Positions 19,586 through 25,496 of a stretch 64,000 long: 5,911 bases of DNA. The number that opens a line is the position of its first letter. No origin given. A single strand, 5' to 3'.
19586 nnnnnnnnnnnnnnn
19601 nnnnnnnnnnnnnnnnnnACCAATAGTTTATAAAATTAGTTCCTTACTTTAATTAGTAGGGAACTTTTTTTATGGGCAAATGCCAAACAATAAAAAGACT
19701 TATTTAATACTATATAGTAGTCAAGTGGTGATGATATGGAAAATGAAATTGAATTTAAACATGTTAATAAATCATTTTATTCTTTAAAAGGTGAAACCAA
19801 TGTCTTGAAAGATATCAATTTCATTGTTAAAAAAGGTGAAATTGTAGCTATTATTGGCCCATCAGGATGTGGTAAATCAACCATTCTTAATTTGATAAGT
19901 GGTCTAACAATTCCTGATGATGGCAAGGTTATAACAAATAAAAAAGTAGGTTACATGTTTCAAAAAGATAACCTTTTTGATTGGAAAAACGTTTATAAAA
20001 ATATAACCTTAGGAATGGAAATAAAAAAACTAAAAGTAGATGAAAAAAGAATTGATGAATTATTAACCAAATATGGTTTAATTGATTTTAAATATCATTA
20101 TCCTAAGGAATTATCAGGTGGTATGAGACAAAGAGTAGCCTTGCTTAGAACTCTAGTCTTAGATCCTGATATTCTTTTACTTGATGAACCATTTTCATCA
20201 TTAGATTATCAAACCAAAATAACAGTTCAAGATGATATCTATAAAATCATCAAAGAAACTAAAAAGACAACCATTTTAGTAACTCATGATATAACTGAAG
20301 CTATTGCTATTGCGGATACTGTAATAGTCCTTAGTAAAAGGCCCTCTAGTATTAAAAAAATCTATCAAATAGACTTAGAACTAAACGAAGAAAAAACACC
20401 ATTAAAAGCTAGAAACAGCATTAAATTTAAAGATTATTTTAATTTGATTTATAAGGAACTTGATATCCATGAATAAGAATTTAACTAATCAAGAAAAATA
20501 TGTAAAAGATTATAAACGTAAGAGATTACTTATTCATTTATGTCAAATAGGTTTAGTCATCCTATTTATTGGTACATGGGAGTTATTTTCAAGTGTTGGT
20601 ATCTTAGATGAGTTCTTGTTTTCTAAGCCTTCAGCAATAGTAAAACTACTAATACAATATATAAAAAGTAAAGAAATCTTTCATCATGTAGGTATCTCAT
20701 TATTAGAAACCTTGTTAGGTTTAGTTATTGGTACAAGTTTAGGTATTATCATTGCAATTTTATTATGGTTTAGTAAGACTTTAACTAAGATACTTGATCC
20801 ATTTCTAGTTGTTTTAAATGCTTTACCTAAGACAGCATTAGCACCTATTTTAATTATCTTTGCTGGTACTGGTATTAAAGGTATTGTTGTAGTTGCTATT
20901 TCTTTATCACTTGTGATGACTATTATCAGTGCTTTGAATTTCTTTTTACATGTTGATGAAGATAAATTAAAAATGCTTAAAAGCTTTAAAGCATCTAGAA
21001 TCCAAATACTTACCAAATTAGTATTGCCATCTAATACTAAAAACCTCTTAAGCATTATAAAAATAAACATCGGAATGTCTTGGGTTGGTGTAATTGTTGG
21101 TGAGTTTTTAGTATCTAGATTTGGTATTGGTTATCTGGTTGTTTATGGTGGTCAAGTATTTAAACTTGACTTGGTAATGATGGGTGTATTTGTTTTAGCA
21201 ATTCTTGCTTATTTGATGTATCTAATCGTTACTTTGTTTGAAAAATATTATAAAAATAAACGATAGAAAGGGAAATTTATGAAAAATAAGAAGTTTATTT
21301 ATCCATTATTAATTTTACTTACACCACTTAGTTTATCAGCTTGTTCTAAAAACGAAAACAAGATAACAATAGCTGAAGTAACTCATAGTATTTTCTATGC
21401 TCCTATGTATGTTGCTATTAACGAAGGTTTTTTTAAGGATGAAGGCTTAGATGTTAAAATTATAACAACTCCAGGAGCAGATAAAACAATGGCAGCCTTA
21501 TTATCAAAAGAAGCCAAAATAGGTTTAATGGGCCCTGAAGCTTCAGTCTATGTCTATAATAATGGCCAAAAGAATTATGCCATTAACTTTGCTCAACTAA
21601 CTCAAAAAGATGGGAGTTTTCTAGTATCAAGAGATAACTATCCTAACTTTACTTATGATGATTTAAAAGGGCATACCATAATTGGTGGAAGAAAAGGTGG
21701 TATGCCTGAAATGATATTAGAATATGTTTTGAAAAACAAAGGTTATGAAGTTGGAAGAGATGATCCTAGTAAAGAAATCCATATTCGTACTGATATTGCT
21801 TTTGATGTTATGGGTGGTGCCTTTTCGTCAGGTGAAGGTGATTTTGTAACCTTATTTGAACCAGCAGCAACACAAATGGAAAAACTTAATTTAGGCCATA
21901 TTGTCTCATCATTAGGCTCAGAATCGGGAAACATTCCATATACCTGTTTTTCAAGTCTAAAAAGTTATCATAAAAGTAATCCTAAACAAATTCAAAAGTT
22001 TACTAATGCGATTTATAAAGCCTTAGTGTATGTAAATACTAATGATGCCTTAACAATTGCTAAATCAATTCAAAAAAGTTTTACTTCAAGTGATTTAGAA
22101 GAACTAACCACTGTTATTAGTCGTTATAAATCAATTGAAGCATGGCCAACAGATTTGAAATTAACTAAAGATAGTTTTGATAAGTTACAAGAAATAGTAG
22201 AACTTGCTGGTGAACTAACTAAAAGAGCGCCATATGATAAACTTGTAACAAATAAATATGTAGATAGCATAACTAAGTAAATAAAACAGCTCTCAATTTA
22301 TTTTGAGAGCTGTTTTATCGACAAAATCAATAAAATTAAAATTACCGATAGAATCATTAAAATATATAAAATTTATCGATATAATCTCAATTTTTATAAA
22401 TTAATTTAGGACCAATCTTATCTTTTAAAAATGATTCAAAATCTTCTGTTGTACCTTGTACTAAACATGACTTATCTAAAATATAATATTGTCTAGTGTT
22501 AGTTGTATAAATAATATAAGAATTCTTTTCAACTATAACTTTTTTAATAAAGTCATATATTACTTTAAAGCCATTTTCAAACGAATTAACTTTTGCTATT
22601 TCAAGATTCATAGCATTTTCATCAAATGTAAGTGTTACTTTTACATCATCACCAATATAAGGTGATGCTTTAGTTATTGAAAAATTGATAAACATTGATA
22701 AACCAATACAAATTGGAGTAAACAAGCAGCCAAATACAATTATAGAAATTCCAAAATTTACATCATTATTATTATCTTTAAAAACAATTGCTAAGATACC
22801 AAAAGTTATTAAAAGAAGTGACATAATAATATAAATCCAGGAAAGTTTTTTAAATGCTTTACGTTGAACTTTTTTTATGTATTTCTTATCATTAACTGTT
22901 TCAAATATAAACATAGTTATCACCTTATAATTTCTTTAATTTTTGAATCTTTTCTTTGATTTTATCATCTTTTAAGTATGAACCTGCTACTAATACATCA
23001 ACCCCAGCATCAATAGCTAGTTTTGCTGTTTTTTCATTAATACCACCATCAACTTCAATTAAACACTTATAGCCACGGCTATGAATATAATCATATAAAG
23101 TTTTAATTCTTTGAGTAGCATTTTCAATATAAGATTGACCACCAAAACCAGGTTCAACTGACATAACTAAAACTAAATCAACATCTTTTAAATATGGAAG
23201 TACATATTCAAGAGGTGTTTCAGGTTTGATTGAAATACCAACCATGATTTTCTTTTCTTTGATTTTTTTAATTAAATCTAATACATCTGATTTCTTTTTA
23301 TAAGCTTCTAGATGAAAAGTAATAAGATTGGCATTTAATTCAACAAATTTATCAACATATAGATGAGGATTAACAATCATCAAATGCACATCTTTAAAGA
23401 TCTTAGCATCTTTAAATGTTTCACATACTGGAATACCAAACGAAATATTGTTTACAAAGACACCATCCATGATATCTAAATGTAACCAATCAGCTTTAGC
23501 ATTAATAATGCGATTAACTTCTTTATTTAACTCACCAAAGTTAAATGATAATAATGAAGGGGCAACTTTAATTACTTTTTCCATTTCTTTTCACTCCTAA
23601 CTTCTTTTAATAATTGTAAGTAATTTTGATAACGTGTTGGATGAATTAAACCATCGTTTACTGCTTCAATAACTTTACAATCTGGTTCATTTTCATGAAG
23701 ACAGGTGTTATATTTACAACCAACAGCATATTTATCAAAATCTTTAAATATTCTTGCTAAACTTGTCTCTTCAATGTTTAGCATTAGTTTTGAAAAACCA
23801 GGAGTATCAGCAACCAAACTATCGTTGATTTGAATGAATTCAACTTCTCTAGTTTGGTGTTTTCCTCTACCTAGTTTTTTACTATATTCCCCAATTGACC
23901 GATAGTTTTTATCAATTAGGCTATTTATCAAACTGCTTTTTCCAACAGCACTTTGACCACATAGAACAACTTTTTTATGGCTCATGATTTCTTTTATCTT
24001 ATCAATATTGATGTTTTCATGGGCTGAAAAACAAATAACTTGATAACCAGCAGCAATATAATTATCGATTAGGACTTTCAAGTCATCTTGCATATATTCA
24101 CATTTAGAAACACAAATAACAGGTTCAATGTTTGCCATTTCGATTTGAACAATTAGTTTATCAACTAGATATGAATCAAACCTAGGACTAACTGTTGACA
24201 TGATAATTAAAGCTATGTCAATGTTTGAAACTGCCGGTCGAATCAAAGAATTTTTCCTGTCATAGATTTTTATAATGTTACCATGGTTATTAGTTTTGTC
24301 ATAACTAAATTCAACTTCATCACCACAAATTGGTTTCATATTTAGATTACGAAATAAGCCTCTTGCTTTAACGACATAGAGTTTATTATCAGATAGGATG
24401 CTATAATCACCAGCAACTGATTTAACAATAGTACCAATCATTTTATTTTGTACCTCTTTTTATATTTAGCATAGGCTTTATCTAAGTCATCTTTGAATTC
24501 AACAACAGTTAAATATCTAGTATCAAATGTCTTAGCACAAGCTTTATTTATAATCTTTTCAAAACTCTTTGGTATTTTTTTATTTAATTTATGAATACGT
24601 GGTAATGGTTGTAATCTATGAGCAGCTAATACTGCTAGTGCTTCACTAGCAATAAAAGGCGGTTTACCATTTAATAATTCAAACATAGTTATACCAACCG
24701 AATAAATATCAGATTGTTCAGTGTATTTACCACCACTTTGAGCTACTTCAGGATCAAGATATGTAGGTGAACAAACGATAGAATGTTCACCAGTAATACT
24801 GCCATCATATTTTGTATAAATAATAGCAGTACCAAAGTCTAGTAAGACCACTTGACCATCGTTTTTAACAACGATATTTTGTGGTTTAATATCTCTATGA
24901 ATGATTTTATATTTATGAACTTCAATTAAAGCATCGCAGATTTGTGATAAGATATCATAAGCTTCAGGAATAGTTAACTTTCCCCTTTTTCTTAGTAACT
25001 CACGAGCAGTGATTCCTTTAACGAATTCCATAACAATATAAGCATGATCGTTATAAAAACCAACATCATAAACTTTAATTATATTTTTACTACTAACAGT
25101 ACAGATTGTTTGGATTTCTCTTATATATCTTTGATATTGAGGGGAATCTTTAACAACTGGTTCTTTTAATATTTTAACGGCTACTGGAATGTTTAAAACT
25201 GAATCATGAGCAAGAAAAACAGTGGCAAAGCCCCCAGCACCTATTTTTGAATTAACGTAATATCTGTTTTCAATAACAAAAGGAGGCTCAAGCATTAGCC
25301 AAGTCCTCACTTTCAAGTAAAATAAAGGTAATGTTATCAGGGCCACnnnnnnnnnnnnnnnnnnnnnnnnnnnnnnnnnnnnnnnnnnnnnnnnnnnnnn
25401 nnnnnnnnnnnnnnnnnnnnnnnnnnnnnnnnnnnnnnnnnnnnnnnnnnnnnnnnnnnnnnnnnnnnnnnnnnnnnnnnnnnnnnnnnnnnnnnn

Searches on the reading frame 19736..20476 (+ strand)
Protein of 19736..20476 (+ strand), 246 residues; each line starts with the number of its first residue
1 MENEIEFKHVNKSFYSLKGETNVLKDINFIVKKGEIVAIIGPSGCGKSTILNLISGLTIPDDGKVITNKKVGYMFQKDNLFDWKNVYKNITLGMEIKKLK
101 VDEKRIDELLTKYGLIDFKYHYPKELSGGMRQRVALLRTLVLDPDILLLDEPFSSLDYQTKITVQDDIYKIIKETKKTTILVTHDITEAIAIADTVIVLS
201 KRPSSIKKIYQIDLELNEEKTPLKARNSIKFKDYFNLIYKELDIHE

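Call 13: search_protein_families(library=pfam, proteins=[window:19736-20476:+], max_evalue=0.001)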
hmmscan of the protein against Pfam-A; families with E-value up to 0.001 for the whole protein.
window:19736-20476:+ (246 aa): 6 families
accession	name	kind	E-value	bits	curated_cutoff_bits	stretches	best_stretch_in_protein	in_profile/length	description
PF00005.33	ABC_tran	-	2.3e-34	119.4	25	1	24-153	1-136/137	ABC transporter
PF13304.12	AAA_21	-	1.4e-09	38.9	27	1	124-186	236-300/304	AAA domain, putative AbiEii toxin, Type IV TA system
PF13476.12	AAA_23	-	2.9e-05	25.2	27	1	25-241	13-166/201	AAA domain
PF03193.22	RsgA_GTPase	-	0.00015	22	30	1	21-57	94-129/174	RsgA GTPase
PF09818.15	ABC_ATPase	-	0.00028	20.5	23.2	0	29-68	75-118/283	P-loop domain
PF13555.12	AAA_29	-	0.00032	20.8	27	1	33-69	22-56/61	P-loop containing region of AAA domain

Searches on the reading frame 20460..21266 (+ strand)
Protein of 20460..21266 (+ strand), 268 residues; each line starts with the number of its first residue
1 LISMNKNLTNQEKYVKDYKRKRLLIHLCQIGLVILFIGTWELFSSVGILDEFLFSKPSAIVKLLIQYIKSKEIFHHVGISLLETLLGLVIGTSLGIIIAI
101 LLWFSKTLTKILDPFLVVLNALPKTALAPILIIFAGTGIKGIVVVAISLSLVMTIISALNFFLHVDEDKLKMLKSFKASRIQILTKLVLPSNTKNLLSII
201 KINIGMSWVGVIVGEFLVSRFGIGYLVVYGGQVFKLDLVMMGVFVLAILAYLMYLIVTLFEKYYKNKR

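Call 13: search_protein_families(library=pfam, proteins=[window:20460-21266:+], max_evalue=0.001)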
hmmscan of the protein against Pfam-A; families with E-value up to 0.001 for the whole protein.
window:20460-21266:+ (268 aa): 1 family
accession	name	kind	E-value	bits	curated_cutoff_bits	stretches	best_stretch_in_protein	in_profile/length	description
PF00528.27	BPD_transp_1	-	5.6e-18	65.8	26.4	1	91-262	1-180/184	Binding-protein-dependent transport system inner membrane component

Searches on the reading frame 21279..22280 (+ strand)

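Call 13: search_protein_families(library=pfam, proteins=[window:21279-22280:+], max_evalue=0.001)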
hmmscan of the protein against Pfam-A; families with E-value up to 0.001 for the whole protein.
window:21279-22280:+ (333 aa): 2 families
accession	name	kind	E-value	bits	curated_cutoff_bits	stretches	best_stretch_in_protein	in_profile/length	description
PF09084.16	NMT1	-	1.3e-16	61.6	20.5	1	41-252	5-209/216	NMT1/THI5 like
PF13379.11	NMT1_2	-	1.8e-11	44.8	24.7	1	40-257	18-243/252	NMT1-like family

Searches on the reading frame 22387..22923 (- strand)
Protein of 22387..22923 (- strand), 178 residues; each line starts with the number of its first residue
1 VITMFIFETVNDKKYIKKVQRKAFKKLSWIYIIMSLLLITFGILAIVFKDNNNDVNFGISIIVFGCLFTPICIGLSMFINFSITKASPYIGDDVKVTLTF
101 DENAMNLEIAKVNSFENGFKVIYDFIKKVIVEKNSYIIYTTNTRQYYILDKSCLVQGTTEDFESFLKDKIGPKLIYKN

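Call 13: search_protein_families(library=pfam, proteins=[window:22387-22923:-], max_evalue=0.001)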
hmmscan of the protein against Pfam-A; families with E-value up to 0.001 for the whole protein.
window:22387-22923:- (178 aa): 3 families
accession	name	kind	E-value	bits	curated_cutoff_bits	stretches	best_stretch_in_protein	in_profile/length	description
PF14317.12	YcxB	-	0.00014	21.9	23.3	1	123-166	19-58/61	YcxB-like protein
PF09930.14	DUF2162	-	0.00025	21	34.4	1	14-89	51-122/223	Predicted transporter (DUF2162)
PF20664.2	DUF6814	-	0.00082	20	25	0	26-83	7-65/71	Family of unknown function (DUF6814)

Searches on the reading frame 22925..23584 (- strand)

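Call 13: search_protein_families(library=pfam, proteins=[window:22925-23584:-], max_evalue=0.001)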
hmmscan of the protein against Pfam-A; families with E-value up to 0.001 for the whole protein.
window:22925-23584:- (219 aa): 1 family
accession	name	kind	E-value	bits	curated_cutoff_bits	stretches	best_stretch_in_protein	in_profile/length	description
PF00834.25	Ribul_P_3_epim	-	6e-66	222.1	21.1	1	6-204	1-197/198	Ribulose-phosphate 3 epimerase family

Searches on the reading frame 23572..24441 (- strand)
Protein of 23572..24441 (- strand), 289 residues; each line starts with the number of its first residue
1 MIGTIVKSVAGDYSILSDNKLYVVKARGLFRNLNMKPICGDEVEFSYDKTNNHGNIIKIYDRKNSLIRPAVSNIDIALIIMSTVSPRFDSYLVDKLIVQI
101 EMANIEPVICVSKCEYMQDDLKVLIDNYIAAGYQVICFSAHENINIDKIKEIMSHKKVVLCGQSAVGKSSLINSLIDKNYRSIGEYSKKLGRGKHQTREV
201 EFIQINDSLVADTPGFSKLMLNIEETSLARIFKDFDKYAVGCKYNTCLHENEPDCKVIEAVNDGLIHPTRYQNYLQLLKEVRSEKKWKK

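Call 46: search_protein_families(library=pfam, proteins=[window:23572-24441:-], max_evalue=0.00001)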
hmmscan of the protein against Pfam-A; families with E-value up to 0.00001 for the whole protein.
window:23572-24441:- (289 aa): 3 families
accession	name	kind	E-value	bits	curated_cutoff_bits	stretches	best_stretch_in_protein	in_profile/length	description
PF03193.22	RsgA_GTPase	-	9.8e-47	159.4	30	1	59-221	1-173/174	RsgA GTPase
PF16745.11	RsgA_N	-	5.9e-13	48.8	27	1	3-51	2-50/54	RsgA N-terminal domain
PF01926.29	MMR_HSR1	-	1.2e-07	32.3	21.9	1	157-234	1-72/113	50S ribosome-binding GTPase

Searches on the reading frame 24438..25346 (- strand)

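Call 46: search_protein_families(library=pfam, proteins=[window:24438-25346:-], max_evalue=0.00001)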
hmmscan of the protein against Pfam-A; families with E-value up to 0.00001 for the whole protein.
window:24438-25346:- (302 aa): 4 families
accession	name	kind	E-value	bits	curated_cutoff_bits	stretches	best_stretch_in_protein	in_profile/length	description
PF00069.31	Pkinase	-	2.7e-51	174.9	31.7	1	30-278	2-252/263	Protein kinase domain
PF07714.23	PK_Tyr_Ser-Thr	-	7.7e-35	120.9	23.1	1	32-277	4-248/258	Protein tyrosine and serine/threonine kinase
PF03109.22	ABC1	-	5.1e-08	32.8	22.9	1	99-177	140-217/244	ABC1 atypical kinase-like domain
PF01163.29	RIO1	-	1.9e-06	28.1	22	1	91-175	71-152/187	RIO domain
